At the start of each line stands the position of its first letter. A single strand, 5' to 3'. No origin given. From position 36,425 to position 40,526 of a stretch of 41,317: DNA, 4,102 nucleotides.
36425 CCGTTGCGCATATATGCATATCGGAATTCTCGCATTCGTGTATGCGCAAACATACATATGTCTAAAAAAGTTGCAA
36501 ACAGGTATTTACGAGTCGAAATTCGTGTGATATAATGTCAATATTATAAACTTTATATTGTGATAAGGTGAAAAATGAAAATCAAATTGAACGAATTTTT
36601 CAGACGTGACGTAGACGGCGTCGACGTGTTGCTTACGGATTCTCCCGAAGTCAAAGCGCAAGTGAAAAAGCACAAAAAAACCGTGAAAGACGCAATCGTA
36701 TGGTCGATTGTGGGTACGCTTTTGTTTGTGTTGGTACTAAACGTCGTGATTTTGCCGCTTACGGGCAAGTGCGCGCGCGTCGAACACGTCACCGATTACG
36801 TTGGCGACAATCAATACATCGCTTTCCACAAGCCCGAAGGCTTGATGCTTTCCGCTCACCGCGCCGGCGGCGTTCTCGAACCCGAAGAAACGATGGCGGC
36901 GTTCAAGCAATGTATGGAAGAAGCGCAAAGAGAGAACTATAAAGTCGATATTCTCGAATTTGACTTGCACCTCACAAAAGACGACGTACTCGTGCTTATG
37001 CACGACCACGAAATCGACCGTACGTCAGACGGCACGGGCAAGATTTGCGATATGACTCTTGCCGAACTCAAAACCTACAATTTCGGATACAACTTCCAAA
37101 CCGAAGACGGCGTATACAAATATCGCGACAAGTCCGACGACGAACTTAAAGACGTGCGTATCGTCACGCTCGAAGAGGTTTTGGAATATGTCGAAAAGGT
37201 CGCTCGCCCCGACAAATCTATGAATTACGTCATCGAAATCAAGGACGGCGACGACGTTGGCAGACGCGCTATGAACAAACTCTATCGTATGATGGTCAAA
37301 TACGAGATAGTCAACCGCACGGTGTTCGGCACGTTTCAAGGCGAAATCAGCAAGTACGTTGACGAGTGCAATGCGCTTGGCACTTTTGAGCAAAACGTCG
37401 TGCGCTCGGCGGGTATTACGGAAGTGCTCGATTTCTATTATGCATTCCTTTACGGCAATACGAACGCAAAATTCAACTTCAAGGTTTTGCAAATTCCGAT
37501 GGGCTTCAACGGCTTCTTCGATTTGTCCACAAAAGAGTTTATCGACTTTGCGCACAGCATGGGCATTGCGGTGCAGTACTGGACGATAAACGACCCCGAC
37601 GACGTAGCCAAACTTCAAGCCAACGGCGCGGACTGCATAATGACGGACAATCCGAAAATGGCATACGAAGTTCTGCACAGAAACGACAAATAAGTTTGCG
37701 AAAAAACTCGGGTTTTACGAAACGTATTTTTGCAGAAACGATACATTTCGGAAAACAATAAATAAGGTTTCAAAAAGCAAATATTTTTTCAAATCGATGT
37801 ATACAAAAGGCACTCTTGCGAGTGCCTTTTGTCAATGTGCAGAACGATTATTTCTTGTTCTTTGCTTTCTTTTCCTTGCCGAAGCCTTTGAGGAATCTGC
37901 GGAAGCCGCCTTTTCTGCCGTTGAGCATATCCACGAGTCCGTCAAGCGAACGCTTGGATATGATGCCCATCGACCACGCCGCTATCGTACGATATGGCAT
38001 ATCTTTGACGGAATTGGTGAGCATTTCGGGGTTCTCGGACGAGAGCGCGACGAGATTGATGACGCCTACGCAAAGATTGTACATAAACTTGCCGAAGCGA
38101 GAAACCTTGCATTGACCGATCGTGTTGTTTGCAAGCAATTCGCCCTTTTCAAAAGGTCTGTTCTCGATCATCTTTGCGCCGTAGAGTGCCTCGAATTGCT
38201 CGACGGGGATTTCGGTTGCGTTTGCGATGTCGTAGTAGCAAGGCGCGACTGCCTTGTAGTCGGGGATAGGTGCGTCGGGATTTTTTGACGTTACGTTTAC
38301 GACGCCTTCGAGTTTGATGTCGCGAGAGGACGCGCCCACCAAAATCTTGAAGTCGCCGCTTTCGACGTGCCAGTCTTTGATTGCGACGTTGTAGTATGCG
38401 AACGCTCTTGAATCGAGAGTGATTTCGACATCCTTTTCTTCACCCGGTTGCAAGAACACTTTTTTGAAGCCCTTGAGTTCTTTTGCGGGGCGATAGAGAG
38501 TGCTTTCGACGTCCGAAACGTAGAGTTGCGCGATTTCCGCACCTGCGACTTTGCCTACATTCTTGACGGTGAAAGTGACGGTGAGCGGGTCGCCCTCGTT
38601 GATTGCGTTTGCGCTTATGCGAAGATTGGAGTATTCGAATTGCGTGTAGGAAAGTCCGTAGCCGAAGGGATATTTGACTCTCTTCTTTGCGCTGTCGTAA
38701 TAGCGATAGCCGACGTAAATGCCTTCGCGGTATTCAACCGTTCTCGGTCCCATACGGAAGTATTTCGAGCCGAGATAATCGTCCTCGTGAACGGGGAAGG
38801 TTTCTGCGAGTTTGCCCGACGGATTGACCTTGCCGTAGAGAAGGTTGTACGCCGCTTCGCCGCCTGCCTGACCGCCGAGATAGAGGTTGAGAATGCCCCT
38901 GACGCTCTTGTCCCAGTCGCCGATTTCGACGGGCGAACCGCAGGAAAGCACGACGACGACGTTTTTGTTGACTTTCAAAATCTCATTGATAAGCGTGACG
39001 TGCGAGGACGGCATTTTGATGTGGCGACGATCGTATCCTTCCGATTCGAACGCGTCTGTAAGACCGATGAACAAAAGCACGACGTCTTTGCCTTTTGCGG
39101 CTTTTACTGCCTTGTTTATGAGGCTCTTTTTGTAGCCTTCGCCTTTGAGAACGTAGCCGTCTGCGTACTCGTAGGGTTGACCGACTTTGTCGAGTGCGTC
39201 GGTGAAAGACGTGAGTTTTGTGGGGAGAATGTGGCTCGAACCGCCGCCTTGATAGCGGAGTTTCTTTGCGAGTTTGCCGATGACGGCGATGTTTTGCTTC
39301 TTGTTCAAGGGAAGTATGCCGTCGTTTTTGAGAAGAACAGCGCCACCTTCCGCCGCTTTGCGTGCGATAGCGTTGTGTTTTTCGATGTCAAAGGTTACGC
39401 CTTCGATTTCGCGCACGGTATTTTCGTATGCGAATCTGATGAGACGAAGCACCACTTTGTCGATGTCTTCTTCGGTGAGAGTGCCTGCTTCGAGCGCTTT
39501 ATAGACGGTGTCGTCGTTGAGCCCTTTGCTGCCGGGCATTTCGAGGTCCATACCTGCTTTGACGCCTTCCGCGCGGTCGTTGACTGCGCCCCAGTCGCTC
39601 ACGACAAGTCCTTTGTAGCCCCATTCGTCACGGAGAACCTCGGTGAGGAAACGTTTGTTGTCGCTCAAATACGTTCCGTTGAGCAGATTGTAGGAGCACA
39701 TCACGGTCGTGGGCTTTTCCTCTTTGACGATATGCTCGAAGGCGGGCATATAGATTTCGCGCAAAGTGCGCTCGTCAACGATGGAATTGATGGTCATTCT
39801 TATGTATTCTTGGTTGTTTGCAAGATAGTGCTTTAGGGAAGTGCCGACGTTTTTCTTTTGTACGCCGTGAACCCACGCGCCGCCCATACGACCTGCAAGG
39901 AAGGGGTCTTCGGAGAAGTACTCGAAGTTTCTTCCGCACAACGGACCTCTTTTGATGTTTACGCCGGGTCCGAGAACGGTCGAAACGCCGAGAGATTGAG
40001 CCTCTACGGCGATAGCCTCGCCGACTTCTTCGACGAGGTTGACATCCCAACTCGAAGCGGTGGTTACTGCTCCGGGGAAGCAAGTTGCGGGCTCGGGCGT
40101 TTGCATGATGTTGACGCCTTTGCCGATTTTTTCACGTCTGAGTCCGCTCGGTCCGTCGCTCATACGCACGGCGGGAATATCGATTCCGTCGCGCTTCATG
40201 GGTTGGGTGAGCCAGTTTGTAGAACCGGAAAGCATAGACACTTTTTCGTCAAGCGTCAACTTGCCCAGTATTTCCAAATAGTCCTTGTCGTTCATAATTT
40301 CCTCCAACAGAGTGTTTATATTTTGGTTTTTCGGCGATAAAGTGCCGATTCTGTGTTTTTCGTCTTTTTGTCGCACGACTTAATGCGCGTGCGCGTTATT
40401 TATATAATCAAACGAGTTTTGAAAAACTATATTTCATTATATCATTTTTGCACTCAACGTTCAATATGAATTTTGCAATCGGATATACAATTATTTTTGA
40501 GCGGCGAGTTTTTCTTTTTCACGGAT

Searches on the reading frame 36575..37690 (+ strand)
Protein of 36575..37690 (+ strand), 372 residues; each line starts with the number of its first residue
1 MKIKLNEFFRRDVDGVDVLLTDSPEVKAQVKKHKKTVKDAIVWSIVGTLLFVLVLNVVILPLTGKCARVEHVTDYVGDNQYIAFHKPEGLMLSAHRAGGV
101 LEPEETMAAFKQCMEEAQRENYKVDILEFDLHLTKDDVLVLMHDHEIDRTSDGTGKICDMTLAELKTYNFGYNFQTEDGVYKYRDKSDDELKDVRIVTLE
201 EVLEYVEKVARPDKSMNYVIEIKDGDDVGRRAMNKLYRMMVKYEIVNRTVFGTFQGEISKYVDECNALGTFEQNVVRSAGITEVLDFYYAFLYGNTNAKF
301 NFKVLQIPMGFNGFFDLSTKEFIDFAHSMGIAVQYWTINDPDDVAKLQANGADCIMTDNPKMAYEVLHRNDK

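Call 15: search_protein_families(library=pfam, proteins=[window:36575-37690:+], max_evalue=0.001)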
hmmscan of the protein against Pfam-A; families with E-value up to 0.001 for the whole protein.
window:36575-37690:+ (372 aa): 1 family
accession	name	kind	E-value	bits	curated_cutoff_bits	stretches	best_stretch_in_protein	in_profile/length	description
PF03009.23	GDPD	-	2.9e-32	113.2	23.6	1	95-361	1-243/244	Glycerophosphoryl diester phosphodiesterase family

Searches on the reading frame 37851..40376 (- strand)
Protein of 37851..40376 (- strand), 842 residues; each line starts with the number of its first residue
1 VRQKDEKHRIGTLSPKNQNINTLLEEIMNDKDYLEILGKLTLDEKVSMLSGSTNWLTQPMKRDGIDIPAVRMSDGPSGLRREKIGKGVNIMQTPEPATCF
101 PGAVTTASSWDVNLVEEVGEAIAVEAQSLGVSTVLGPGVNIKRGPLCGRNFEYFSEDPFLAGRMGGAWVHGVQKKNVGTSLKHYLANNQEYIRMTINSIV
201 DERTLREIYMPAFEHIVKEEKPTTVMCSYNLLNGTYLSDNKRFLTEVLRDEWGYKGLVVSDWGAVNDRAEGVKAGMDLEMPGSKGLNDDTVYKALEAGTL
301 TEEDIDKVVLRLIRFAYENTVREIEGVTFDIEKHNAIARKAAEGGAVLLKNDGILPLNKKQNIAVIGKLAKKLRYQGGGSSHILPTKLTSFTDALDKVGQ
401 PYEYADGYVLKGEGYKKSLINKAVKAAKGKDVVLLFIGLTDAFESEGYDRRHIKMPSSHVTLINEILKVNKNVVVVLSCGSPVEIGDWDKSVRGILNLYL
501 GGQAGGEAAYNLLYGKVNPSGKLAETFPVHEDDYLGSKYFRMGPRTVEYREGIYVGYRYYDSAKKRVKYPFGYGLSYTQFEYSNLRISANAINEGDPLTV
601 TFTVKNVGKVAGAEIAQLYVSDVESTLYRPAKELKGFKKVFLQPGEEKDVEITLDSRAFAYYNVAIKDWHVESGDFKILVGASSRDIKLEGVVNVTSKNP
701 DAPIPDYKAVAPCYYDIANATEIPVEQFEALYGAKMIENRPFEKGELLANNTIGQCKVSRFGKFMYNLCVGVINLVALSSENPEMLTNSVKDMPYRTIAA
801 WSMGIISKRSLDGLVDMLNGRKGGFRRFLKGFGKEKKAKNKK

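Call 15: search_protein_families(library=pfam, proteins=[window:37851-40376:-], max_evalue=0.001)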
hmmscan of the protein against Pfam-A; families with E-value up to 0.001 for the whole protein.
window:37851-40376:- (842 aa): 3 families
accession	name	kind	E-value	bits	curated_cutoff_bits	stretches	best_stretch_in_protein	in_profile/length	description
PF01915.27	Glyco_hydro_3_C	-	4.8e-53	180.5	31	1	347-577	2-200/200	Glycosyl hydrolase family 3 C-terminal domain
PF00933.27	Glyco_hydro_3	-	3.7e-37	128.9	27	1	94-314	79-315/316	Glycosyl hydrolase family 3 N terminal domain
PF14310.12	Fn3-like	-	4e-27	94.6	25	1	614-684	1-71/71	Fibronectin type III-like domain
